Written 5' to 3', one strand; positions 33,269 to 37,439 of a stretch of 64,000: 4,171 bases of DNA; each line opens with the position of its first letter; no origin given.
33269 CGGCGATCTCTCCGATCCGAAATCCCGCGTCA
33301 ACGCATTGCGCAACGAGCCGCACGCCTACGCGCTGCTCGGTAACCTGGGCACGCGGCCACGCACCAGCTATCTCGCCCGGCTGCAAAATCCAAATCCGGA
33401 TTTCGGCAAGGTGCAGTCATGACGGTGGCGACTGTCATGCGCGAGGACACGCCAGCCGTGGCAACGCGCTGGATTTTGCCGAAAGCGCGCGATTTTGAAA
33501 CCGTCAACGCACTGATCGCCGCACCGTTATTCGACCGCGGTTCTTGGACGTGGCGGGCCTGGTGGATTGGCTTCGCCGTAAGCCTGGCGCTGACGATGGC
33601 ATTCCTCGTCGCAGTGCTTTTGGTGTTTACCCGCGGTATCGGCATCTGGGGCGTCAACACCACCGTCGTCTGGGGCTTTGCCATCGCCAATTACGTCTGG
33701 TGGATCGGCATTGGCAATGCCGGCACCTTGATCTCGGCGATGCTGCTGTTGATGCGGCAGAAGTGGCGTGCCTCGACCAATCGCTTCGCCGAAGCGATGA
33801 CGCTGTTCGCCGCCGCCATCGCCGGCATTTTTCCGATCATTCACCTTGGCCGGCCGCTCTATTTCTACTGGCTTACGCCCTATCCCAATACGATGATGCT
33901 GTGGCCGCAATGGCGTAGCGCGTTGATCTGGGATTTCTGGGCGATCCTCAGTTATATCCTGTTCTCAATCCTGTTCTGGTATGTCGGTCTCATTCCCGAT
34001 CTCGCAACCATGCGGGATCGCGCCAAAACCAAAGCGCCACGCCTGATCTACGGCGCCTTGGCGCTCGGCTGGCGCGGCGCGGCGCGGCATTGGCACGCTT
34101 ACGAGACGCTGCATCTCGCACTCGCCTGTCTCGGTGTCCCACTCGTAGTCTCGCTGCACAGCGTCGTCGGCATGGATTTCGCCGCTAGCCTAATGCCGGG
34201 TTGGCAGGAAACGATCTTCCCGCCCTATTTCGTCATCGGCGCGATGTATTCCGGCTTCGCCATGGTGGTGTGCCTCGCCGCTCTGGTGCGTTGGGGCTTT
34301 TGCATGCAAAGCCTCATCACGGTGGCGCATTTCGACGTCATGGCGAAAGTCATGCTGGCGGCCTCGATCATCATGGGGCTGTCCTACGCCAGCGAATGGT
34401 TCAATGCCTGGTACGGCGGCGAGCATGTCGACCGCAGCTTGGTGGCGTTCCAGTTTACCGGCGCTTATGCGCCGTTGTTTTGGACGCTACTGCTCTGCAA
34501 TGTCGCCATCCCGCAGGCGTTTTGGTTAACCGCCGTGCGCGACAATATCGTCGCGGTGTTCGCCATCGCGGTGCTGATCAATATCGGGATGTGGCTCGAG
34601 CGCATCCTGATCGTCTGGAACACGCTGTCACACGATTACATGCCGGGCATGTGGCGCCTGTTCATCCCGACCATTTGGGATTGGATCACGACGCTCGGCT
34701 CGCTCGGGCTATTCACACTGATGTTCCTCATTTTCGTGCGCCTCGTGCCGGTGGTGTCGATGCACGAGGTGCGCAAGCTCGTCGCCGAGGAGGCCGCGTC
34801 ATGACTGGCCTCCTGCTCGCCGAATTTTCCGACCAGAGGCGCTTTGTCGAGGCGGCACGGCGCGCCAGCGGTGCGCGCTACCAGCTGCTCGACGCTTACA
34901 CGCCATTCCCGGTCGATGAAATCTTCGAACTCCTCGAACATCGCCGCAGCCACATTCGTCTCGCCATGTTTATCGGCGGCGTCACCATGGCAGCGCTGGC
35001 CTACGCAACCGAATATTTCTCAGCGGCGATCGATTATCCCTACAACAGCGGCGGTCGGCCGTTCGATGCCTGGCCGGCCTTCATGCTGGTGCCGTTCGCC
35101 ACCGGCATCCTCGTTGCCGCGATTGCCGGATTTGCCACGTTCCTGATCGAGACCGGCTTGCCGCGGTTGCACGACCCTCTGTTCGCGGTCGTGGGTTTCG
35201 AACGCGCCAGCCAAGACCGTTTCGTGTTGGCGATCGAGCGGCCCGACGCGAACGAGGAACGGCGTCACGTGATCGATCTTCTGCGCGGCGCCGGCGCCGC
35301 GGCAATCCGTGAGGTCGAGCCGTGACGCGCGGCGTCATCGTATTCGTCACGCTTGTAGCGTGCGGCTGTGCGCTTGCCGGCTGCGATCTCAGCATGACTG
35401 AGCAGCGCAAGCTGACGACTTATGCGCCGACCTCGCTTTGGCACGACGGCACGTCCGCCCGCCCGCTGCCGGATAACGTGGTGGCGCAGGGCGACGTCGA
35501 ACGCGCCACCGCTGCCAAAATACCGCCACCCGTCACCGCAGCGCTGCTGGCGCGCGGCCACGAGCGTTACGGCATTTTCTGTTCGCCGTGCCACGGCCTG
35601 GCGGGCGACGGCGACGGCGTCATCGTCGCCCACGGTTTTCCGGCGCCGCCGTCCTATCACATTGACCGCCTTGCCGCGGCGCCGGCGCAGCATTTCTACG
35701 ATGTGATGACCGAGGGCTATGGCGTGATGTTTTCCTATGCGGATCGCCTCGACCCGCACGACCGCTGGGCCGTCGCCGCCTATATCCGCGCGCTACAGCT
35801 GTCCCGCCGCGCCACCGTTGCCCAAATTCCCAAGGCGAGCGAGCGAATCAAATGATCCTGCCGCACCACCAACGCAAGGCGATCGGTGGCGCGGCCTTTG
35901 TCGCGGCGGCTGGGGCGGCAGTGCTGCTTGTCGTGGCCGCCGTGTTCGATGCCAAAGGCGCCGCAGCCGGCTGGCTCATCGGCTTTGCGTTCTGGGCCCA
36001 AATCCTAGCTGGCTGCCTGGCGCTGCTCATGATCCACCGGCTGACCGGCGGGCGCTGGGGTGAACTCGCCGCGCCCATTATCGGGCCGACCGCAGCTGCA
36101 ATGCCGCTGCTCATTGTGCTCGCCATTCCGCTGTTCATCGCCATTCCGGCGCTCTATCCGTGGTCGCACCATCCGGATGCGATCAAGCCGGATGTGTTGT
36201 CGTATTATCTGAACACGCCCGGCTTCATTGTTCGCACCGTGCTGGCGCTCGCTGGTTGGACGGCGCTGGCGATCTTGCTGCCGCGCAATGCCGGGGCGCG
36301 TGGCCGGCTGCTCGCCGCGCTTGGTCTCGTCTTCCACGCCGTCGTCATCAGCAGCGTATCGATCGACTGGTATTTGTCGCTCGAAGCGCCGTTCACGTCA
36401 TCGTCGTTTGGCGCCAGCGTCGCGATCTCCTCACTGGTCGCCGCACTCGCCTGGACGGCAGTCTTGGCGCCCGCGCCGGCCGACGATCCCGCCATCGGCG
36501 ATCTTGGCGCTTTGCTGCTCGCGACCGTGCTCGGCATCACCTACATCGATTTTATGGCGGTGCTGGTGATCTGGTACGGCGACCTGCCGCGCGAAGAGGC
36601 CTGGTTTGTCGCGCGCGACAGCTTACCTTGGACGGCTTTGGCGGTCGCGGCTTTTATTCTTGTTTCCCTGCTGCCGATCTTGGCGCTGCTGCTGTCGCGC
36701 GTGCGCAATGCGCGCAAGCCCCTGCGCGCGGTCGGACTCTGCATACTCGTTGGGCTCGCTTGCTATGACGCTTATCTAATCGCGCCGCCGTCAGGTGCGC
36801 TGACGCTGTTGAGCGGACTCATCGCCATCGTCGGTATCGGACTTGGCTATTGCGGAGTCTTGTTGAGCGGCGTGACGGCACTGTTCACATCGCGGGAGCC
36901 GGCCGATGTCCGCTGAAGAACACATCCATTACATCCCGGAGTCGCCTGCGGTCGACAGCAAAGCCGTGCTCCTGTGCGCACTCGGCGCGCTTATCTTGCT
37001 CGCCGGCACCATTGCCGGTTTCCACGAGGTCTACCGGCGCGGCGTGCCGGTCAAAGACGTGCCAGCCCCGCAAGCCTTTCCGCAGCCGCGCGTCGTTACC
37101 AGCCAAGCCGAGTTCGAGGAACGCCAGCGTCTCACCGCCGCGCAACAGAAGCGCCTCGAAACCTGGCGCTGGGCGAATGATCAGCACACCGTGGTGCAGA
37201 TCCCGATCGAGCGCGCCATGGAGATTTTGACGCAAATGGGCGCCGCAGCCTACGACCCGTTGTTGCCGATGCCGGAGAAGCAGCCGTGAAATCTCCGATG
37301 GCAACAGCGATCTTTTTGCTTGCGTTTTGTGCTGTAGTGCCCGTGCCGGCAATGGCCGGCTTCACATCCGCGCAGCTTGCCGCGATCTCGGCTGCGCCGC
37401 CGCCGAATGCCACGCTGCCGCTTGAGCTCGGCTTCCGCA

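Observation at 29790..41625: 12-gene translationally chained Alternative Complex III + SCO + caa3 oxidase module behind divergent stress-type promoters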

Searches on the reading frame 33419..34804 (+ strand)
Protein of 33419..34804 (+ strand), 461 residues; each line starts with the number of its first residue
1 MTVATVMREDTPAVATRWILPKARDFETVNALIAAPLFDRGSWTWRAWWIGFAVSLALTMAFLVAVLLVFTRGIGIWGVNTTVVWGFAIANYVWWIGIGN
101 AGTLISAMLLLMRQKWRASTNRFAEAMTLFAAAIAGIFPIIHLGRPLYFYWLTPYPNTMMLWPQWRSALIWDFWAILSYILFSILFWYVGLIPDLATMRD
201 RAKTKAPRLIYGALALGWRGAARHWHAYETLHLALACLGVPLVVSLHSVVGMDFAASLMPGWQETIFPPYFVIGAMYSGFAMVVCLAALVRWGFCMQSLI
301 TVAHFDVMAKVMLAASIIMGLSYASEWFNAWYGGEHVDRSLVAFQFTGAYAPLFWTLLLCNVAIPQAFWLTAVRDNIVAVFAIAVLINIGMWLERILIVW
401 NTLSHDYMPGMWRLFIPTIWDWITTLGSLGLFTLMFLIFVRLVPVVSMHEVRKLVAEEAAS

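Call 6: search_protein_families(library=pfam, proteins=[window:33419-34804:+], max_evalue=0.01)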
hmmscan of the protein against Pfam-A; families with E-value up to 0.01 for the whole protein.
window:33419-34804:+ (461 aa): 1 family
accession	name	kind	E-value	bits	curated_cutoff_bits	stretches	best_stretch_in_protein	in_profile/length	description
PF03916.19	NrfD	-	1.4e-19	71.3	25.8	1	80-400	6-306/313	Polysulphide reductase, NrfD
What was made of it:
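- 33419..34804 (+): actC: NrfD/PsrC-type quinol-binding membrane subunit. call 6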

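Call 7: search_protein_families(library=ncbifam, proteins=[window:33419-34804:+], max_evalue=0.01)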
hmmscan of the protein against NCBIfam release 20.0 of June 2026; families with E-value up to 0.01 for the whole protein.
window:33419-34804:+ (461 aa): 2 families
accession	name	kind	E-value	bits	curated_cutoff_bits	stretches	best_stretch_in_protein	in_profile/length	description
NF045798.1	DsrP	equivalog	2.4e-08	33.8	350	1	41-189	8-142/346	sulfate reduction electron transfer complex DsrMKJOP subunit DsrP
NF008133.1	PRK10881.1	equivalog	0.0078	15.7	450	0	54-447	20-375/377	Ni/Fe-hydrogenase cytochrome b subunit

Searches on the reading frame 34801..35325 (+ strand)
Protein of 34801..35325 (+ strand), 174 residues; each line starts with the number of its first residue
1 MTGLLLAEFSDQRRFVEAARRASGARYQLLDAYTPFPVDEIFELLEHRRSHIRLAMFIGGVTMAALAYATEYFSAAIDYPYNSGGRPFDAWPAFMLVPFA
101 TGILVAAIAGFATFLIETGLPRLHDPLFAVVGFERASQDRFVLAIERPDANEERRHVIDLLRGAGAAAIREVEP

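Call 6: search_protein_families(library=pfam, proteins=[window:34801-35325:+], max_evalue=0.01)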
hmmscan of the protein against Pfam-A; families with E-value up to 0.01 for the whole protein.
window:34801-35325:+ (174 aa): 1 family
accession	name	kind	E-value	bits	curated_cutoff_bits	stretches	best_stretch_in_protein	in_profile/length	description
PF11821.13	ActD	-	1.7e-47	161.7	25.7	1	5-171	3-170/170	Alternative complex III, ActD subunit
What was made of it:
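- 34801..35325 (+): actD. PF11821, E 1.7e-47 (call 6)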

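Call 7: search_protein_families(library=ncbifam, proteins=[window:34801-35325:+], max_evalue=0.01)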
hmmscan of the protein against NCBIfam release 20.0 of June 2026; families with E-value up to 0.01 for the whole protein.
window:34801-35325:+ (174 aa): 0 families

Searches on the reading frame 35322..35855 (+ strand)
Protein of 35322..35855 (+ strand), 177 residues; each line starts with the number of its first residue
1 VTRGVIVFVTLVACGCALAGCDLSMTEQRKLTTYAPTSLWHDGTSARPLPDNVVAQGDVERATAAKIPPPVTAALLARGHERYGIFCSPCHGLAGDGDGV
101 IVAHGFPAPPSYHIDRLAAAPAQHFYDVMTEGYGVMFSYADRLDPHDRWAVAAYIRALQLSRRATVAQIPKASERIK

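Call 6: search_protein_families(library=pfam, proteins=[window:35322-35855:+], max_evalue=0.01)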
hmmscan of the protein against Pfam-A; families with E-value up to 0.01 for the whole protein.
window:35322-35855:+ (177 aa): 2 families
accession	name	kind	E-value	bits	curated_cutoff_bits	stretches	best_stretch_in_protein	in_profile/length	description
PF13442.11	Cytochrome_CBB3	-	1.7e-10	41.5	27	1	76-155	3-68/68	Cytochrome C oxidase, cbb3-type, subunit III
PF00034.26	Cytochrom_C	-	1.6e-05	26.6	21.3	1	77-158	2-89/90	Cytochrome c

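Call 7: search_protein_families(library=ncbifam, proteins=[window:35322-35855:+], max_evalue=0.01)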
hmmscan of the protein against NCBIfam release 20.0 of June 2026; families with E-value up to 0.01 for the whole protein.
window:35322-35855:+ (177 aa): 4 families
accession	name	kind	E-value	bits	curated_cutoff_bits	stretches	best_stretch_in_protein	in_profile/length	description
NF033864.1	cytochrome579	equivalog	9.4e-07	28.7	280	1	58-114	31-89/179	cytochrome 579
NF011054.0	PRK14486.1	equivalog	3.4e-06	26.8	447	1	56-159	195-291/294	putative bifunctional cbb3-type cytochrome c oxidase subunit II/cytochrome c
NF050122.1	bc1_QcrC_actin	exception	1.4e-05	24.5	200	1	74-161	134-214/253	cytochrome bc1 complex diheme cytochrome c subunit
NF052248.1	SorU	equivalog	0.00029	21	100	1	114-155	32-72/72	SorU family sulfite dehydrogenase c-type cytochrome subunit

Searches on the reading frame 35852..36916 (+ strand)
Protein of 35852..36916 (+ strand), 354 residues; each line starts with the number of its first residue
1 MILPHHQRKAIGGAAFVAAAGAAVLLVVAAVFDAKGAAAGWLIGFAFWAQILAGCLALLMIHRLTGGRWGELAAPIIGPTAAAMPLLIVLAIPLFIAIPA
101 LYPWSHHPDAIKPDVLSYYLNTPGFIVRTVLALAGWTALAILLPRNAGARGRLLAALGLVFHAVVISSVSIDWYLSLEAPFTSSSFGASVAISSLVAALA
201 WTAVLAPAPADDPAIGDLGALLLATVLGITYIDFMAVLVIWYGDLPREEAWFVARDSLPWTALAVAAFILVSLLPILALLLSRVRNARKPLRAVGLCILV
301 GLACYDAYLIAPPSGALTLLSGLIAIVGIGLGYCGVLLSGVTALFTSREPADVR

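Call 6: search_protein_families(library=pfam, proteins=[window:35852-36916:+], max_evalue=0.01)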
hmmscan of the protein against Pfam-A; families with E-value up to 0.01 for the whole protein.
window:35852-36916:+ (354 aa): 0 families

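Call 7: search_protein_families(library=ncbifam, proteins=[window:35852-36916:+], max_evalue=0.01)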
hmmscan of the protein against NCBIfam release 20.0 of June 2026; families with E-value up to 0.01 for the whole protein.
window:35852-36916:+ (354 aa): 0 families

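Call 41: search_solved_structures(query=window:35852-36916:+, max_evalue=1)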
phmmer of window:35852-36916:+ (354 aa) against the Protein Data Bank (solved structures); distinct sequences matched with E-value up to 1: 7.
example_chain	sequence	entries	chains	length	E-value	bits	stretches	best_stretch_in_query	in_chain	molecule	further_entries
6f0k_F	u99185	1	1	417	6.6e-17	65.3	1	19-286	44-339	ActF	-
6lod_F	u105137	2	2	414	7.8e-17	65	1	9-336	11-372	Uncharacterized protein ActF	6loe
8k9e_F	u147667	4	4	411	1.2e-11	48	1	26-335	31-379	Quinol:cytochrome c oxidoreductase quinone-binding subunit 2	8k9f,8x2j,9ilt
6btm_F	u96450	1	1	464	7.4e-05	25.7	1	103-312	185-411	Alternative Complex III subunit F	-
5zmn_A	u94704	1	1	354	0.016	17.9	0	35-80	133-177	Uncharacterized protein McrA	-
5zmm_A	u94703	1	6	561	0.068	15.9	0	35-80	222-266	Uncharacterized protein McrA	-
4ibp_A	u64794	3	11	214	0.096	15.4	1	142-256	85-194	Glutathione S-transferase-like protein YibF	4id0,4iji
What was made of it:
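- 35852..36916 (+): actF: second large membrane subunit. No Pfam hit, but matches ActF chains 6f0k_F and 6lod_F at E about 7e-17 (call 41).
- On Alternative Complex III (ACIII): ActF has no Pfam hit but matches ActF chains of all four ACIII structures (call 41).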

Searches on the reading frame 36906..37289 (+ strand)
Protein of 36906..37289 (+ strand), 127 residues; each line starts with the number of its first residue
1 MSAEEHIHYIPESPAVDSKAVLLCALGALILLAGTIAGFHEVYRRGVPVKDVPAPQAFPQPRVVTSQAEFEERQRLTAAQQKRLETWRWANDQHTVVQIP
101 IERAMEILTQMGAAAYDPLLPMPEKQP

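Call 6: search_protein_families(library=pfam, proteins=[window:36906-37289:+], max_evalue=0.01)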
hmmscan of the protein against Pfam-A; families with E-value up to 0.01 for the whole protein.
window:36906-37289:+ (127 aa): 0 families

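Call 7: search_protein_families(library=ncbifam, proteins=[window:36906-37289:+], max_evalue=0.01)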
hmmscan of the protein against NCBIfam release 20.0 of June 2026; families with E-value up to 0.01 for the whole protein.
window:36906-37289:+ (127 aa): 0 families

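Call 42: search_solved_structures(query=window:36906-37289:+, max_evalue=10)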
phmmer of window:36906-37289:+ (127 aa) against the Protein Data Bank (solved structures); distinct sequences matched with E-value up to 10: 5.
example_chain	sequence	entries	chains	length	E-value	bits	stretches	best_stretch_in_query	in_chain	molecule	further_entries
9spj_u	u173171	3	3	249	0.58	13.5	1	25-115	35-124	Rps21 ribosomal protein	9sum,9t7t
6uwm_A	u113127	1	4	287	0.94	12.8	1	16-85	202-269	Voltage-gated potassium channel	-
9axt_AF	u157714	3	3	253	0.97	12.7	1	23-116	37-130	Small ribosomal subunit protein uS5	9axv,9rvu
7r81_D2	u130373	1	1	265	1.3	12.3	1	26-115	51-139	40S ribosomal protein S2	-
7olc_SC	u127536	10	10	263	1.6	12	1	25-115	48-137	40S ribosomal protein S2-like protein | Small ribosomal subunit protein uS5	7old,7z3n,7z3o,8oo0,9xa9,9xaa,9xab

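Call 55: search_solved_structures(query=A2, max_evalue=1)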
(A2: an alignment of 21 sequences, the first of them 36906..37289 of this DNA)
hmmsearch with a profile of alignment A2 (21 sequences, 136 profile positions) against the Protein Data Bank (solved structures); distinct sequences matched with E-value up to 1: 4.
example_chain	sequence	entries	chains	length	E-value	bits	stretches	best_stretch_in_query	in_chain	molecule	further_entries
8k9e_G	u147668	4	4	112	1e-06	31.8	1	72-115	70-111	Uncharacterized protein | hypothetical protein | ActG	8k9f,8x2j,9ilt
3ayf_A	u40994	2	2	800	0.19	14.7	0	15-68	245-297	Nitric oxide reductase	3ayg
5tcp_0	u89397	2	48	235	0.41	13.6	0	37-84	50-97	Lipoprotein PrgK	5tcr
3j6d_a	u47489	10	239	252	0.49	13.4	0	37-84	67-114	Pathogenicity 1 island effector protein | Lipoprotein PrgK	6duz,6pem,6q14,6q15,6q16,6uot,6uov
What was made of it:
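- Checked: The 127-aa ORF is ActG (call 55).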

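Call 56: search_protein_families(library=pfam, alignment_id=A2, max_evalue=0.1)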
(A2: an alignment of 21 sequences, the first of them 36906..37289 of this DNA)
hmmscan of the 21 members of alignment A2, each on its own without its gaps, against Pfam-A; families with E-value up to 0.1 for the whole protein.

A. member 1, window:36906-37289:+ (127 aa): 0 families

B. families by the number of members that match (of 21 scanned): 3 families
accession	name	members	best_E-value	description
PF20087.4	DUF6479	1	0.027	Family of unknown function (DUF6479)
PF13796.11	Sensor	1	0.033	Putative sensor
PF05821.16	NDUF_B8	1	0.062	NADH-ubiquinone oxidoreductase ASHI subunit (CI-ASHI or NDUFB8)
